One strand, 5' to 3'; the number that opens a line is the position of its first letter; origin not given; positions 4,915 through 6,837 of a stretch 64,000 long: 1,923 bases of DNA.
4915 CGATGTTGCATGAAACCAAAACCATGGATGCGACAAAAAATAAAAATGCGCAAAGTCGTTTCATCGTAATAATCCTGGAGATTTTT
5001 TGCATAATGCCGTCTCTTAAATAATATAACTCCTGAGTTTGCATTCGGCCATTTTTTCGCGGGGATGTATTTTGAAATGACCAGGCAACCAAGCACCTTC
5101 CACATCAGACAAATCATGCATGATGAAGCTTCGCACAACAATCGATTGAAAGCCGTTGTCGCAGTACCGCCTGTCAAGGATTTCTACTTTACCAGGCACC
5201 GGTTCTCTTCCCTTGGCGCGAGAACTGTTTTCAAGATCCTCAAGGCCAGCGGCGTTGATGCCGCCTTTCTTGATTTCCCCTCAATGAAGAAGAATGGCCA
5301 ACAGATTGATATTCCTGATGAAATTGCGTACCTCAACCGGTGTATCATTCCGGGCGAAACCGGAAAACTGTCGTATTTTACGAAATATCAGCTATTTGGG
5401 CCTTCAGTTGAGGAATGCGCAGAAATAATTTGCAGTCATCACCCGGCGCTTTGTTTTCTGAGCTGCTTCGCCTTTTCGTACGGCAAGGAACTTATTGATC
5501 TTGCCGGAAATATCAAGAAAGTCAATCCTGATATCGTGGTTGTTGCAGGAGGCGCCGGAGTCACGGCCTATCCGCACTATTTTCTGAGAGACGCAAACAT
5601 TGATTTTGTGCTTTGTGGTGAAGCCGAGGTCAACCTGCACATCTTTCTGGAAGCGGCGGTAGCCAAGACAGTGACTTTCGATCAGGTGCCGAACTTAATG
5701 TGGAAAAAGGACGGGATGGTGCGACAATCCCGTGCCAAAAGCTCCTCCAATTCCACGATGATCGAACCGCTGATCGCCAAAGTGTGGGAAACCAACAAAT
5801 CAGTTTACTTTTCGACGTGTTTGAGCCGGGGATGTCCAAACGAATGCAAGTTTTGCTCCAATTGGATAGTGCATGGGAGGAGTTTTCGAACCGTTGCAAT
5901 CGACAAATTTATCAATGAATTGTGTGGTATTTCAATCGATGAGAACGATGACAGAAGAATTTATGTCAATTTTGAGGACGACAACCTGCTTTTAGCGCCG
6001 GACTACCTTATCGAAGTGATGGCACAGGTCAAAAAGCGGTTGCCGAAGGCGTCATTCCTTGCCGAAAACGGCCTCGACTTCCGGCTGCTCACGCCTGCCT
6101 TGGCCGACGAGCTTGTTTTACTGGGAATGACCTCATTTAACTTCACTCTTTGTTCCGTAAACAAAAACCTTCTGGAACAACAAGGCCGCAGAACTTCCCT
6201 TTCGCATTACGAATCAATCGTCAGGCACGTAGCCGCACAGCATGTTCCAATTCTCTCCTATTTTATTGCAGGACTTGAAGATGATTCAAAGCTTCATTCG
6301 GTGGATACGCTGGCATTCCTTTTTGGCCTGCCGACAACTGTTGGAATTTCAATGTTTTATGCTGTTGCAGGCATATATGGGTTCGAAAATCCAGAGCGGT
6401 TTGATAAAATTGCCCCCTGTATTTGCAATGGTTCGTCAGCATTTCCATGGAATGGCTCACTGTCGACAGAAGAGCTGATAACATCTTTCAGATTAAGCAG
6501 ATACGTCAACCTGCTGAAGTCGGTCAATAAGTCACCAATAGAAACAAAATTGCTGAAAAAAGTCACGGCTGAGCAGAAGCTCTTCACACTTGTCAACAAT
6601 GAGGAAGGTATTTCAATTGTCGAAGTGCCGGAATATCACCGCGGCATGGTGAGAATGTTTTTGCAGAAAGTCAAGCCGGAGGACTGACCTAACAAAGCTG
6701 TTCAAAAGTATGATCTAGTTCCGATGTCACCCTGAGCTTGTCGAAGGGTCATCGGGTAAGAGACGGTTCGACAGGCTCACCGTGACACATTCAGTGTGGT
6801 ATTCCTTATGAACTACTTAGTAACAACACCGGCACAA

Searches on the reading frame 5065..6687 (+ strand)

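Call 4: search_protein_families(library=pfam, proteins=[window:5065-6687:+], max_evalue=0.01)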
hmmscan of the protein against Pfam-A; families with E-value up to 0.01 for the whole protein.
window:5065-6687:+ (540 aa): 2 families
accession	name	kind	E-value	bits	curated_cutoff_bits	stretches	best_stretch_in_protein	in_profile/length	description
PF02310.24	B12-binding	-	9.1e-09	35.6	32.1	1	115-189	40-115/121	B12 binding domain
PF04055.27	Radical_SAM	-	3.5e-06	27.7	29.5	1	253-409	3-156/166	Radical SAM superfamily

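Call 5: search_protein_families(library=ncbifam, proteins=[window:5065-6687:+], max_evalue=0.01)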
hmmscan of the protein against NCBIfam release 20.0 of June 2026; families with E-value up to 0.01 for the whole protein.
window:5065-6687:+ (540 aa): 17 families
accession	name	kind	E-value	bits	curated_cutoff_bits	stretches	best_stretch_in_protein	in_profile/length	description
TIGR04367.1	HpnR_B12_rSAM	equivalog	2.3e-18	66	650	1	120-381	54-312/490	hopanoid C-3 methylase HpnR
NF038361.1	rSAM_Sden_1168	equivalog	6.6e-15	54.7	575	2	93-202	107-222/560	Sden_1168 family B12-binding radical SAM P-methyltransferase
TIGR04013.1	B12_SAM_MJ_1487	hypoth_equivalog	3.9e-13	49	251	1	141-283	54-186/382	TIGR04013 family B12-binding domain/radical SAM domain-containing protein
TIGR04072.2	rSAM_ladder_B12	equivalog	5.8e-13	48.3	360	1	139-409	82-336/443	lipid biosynthesis B12-binding/radical SAM protein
TIGR04014.1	B12_SAM_MJ_0865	equivalog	1e-11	44.3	360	1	145-287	59-199/434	methyl-coenzyme M reductase glutamine C-methyltransferase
TIGR04190.1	B12_SAM_Ta0216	equivalog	1.3e-09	37.2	500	1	144-225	97-179/554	TIGR04190 family B12-binding domain/radical SAM domain protein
TIGR03471.1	HpnJ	equivalog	2.9e-09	36.3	577.6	1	115-343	59-291/472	hopanoid biosynthesis associated radical SAM protein HpnJ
TIGR03975.1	rSAM_ocin_1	subfamily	3e-09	35.9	281.85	1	114-287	116-303/606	RiPP maturation radical SAM C-methyltransferase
TIGR02026.1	BchE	equivalog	1e-08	34.5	481.35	1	116-288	53-233/497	magnesium-protoporphyrin IX monomethyl ester anaerobic oxidative cyclase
NF050148.1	rSAM_ApyD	equivalog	2.1e-08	33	750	1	144-286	91-237/645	RiPP biosynthesis radical SAM protein ApyD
NF033712.0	B12_rSAM_KedN5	subfamily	1.3e-07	30.2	700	1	119-287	55-234/624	KedN5 family methylcobalamin-dependent radical SAM C-methyltransferase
TIGR04385.1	B12_rSAM_cofa1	equivalog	1.8e-06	27.4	450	1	150-286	93-233/438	B12 lower ligand biosynthesis radical SAM protein BzaD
NF040542.1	rSAM_RCCLKC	equivalog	3.9e-06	26.3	450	1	129-401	51-329/423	arsinothricin biosynthesis radical SAM protein ArsL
TIGR04479.1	bcpD_PhpK_rSAM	subfamily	7.4e-05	21.3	600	1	123-310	107-299/504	PhpK family radical SAM P-methyltransferase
TIGR04295.1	B12_rSAM_oligo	hypoth_equivalog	0.0001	21.2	400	1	159-308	104-255/422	TIGR04295 family B12-binding domain-containing radical SAM protein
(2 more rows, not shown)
